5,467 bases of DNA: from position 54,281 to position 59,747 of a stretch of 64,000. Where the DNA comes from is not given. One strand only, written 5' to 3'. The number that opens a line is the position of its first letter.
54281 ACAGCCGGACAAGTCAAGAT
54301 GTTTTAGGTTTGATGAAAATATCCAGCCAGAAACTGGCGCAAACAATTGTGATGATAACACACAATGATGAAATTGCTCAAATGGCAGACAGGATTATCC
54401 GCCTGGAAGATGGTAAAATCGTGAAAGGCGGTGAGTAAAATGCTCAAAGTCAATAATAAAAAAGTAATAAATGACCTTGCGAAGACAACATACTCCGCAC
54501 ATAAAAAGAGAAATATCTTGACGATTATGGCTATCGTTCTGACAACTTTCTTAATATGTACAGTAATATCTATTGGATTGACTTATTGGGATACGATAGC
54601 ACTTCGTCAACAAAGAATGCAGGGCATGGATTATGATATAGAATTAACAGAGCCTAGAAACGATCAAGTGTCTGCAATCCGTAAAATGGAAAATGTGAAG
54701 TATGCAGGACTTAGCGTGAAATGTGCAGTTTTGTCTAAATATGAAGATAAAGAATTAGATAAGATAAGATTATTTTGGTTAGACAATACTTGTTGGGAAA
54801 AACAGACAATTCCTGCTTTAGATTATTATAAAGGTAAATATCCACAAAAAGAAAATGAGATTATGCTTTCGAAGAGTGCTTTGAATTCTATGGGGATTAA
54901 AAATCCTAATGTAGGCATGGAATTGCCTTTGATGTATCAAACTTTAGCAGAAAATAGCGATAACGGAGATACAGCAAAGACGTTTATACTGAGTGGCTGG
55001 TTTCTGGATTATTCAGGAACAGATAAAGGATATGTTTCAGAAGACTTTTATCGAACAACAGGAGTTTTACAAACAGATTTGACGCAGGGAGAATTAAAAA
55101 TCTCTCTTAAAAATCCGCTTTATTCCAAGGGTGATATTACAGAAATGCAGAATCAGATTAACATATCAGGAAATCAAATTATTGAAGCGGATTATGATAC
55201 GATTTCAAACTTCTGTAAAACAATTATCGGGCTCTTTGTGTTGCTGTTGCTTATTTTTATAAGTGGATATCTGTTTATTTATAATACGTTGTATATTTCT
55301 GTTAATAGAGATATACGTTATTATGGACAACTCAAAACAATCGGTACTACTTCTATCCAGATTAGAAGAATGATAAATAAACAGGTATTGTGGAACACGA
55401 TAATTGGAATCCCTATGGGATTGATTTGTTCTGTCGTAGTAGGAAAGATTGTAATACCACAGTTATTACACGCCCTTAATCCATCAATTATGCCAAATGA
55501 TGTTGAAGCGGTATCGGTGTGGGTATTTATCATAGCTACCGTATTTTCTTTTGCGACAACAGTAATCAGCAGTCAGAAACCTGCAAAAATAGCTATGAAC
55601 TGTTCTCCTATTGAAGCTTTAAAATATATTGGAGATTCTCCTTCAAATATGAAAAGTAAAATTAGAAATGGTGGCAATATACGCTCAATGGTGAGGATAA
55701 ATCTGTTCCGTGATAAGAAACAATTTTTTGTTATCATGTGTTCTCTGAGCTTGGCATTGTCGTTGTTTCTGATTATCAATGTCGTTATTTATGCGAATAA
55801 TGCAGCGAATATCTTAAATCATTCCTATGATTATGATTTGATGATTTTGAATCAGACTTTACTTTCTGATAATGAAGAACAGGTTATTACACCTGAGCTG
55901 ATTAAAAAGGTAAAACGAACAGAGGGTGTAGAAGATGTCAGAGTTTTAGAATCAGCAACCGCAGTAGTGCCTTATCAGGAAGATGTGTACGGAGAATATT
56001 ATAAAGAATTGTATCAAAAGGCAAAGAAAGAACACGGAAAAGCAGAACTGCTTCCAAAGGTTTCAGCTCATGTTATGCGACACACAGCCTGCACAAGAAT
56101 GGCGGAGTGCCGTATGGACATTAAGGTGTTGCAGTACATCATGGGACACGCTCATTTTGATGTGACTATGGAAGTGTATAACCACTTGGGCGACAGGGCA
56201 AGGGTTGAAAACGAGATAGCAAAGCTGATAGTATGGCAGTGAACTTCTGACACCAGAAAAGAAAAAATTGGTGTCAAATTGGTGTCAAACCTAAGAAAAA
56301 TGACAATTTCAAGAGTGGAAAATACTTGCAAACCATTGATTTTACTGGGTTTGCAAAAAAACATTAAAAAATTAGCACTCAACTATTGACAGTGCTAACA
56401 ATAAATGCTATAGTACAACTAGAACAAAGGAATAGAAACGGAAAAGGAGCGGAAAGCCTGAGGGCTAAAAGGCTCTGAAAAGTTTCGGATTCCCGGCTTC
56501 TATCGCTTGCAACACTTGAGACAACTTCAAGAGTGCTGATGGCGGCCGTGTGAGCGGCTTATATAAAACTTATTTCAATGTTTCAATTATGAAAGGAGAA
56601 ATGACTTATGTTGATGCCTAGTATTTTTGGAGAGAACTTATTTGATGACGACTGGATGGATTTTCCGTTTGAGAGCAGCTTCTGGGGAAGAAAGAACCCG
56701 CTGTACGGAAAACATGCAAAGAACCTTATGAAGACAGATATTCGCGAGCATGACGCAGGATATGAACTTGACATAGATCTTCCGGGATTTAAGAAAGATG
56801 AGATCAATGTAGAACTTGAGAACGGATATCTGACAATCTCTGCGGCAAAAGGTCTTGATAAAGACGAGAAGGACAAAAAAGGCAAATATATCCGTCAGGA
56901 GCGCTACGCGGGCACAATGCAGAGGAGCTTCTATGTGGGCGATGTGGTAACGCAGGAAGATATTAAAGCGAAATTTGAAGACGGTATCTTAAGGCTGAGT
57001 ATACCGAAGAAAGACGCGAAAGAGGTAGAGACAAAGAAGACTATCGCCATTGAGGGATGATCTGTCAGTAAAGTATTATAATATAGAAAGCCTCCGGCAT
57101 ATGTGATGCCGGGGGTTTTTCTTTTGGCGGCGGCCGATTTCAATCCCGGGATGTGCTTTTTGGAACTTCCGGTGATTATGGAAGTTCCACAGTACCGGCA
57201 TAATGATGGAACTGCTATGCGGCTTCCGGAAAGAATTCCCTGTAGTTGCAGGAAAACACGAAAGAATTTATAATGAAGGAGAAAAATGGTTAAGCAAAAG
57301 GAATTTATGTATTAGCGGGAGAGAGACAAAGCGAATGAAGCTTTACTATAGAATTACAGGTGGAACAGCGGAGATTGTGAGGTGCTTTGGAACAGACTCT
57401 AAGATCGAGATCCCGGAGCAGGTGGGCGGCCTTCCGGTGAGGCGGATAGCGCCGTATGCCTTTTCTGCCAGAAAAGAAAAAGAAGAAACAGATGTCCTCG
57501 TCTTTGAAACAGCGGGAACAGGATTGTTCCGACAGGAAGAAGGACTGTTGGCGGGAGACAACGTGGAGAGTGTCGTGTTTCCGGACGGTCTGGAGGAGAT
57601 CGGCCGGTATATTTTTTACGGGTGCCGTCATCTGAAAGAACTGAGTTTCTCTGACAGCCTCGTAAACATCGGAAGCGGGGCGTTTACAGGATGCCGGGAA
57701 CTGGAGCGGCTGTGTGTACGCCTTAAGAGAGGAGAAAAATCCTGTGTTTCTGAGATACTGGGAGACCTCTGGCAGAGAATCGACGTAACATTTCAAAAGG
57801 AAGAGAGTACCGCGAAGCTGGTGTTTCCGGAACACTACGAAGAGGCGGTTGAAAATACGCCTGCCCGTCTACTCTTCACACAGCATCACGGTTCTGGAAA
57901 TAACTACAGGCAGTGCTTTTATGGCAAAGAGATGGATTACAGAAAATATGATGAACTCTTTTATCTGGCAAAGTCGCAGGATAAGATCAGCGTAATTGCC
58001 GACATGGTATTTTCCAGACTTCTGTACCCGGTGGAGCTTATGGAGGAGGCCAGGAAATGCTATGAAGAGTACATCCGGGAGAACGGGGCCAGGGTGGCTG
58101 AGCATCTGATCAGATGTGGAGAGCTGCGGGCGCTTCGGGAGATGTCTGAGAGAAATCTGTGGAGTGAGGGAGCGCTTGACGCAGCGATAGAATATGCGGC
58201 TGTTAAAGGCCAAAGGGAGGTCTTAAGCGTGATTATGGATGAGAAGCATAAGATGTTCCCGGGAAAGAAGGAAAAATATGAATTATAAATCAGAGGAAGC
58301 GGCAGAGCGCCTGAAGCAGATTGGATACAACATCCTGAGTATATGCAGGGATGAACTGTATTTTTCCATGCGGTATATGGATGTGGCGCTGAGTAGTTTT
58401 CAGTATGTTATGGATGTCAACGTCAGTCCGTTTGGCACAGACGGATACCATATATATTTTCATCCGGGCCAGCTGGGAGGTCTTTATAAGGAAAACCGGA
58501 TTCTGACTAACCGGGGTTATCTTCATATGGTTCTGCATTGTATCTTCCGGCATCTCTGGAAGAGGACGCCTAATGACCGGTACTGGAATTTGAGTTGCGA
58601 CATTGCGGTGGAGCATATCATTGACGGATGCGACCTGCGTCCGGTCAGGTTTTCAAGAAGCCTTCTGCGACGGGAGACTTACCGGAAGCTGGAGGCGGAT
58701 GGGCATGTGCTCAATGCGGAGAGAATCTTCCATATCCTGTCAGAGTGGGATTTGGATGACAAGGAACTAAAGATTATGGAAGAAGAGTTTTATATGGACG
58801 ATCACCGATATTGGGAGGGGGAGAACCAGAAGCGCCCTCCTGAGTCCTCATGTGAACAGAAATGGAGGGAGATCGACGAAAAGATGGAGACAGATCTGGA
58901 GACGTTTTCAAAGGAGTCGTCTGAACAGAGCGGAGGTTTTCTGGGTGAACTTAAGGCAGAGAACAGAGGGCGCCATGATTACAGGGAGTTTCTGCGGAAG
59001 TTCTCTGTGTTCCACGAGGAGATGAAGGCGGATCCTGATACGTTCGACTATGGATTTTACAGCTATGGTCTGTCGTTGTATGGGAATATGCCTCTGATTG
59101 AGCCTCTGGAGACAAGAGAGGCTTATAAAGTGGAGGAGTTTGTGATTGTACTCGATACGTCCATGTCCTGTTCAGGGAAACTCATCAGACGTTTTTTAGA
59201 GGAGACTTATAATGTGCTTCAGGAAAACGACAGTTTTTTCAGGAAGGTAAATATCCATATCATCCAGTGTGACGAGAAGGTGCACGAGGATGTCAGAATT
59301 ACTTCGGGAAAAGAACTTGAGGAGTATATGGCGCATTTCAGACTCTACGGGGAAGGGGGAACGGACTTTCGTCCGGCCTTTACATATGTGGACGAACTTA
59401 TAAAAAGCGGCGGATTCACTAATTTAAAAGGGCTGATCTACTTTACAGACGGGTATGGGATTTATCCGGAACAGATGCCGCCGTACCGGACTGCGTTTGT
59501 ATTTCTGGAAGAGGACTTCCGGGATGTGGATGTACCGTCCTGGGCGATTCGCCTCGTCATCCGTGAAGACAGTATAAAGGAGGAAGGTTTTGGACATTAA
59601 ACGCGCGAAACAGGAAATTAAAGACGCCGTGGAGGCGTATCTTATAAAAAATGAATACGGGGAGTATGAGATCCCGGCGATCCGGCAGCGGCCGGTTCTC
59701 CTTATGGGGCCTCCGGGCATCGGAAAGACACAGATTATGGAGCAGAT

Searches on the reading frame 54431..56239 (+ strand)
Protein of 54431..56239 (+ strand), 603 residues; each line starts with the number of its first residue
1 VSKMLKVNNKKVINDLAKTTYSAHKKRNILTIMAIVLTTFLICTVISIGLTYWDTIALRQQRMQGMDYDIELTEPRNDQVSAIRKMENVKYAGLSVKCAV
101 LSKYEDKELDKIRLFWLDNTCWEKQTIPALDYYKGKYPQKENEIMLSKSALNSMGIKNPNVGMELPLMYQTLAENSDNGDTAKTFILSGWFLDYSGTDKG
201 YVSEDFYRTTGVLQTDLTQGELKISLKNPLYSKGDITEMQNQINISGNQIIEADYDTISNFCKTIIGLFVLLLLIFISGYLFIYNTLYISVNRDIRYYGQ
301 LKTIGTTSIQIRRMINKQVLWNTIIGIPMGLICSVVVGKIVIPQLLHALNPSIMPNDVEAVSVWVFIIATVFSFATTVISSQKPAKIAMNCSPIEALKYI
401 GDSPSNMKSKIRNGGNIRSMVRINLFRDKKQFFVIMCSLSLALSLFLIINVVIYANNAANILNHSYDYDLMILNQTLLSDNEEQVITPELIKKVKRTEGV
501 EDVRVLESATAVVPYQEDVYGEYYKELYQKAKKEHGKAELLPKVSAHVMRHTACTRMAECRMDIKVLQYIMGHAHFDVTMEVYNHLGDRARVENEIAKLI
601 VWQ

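Call 36: search_protein_families(library=pfam, proteins=[window:54431-56239:+], max_evalue=0.001)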
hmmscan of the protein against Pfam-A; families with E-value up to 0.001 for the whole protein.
window:54431-56239:+ (603 aa): 3 families
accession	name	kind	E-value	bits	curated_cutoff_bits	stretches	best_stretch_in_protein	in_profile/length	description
PF00589.27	Phage_integrase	-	2.7e-11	44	27.1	1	524-586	110-168/172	Phage integrase family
PF02687.27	FtsX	-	8.5e-10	39.2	25.5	1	270-389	2-116/120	FtsX-like permease C-terminal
PF16013.10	DUF4781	-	0.0006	19.2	27.9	0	352-486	150-284/310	Domain of unknown function (DUF4781)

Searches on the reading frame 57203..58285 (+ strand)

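Call 36: search_protein_families(library=pfam, proteins=[window:57203-58285:+], max_evalue=0.001)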
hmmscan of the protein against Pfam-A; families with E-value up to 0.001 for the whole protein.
window:57203-58285:+ (361 aa): 1 family
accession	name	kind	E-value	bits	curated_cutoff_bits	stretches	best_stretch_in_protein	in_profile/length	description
PF13306.12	LRR_5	-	8.7e-12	45.5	27.7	1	118-171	10-62/127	BspA type Leucine rich repeat region (6 copies)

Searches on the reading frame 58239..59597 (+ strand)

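Call 36: search_protein_families(library=pfam, proteins=[window:58239-59597:+], max_evalue=0.001)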
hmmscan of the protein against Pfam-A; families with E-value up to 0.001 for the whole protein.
window:58239-59597:+ (453 aa): 3 families
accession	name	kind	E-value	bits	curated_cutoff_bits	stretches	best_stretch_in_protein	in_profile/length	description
PF09967.15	DUF2201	-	4.2e-12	46.7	26.4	1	302-441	2-122/123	VWA-like domain (DUF2201)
PF13203.12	DUF2201_N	-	5.9e-06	26.5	23.2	1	49-167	22-134/271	Putative metallopeptidase domain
PF13519.12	VWA_2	-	0.00038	21.5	27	1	302-405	2-106/107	von Willebrand factor type A domain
